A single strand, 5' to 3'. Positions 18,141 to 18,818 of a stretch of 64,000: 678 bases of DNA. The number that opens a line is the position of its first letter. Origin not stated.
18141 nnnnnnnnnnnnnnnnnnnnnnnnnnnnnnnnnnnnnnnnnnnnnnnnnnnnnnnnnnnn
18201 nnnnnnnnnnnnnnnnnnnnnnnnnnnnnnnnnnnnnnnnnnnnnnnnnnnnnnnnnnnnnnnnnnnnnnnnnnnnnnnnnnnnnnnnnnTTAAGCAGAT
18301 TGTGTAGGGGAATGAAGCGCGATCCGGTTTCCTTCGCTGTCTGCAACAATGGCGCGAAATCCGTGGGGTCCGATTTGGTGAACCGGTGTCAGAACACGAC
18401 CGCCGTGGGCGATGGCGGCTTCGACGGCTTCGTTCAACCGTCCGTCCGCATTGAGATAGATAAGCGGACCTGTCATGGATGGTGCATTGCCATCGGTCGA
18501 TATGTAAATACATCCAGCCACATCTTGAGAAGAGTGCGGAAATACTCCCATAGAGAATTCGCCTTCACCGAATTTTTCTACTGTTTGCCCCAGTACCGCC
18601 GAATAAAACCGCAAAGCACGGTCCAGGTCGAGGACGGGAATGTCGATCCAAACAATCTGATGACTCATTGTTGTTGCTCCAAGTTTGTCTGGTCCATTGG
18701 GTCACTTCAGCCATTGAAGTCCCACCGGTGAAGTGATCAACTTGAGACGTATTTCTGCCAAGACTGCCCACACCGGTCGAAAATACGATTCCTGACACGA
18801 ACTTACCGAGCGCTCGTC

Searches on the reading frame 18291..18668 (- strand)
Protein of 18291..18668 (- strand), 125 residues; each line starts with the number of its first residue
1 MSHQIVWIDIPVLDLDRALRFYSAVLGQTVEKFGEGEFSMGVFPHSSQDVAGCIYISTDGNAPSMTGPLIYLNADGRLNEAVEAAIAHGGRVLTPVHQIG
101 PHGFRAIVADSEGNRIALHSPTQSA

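Call 4: search_protein_families(library=pfam, proteins=[window:18291-18668:-], max_evalue=0.01)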
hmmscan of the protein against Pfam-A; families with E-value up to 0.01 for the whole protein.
window:18291-18668:- (125 aa): 3 families
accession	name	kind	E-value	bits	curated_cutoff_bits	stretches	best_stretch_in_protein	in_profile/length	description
PF00903.31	Glyoxalase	-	5.4e-09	36.9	20.6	1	5-117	2-120/121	Glyoxalase/Bleomycin resistance protein/Dioxygenase superfamily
PF22677.2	Ble-like_N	-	2.5e-06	27.6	24.5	1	4-40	1-37/41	Bleomycin resistance protein-like N-terminal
PF18029.7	Glyoxalase_6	-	7.1e-05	23.9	23.6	1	8-118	4-105/106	Glyoxalase-like domain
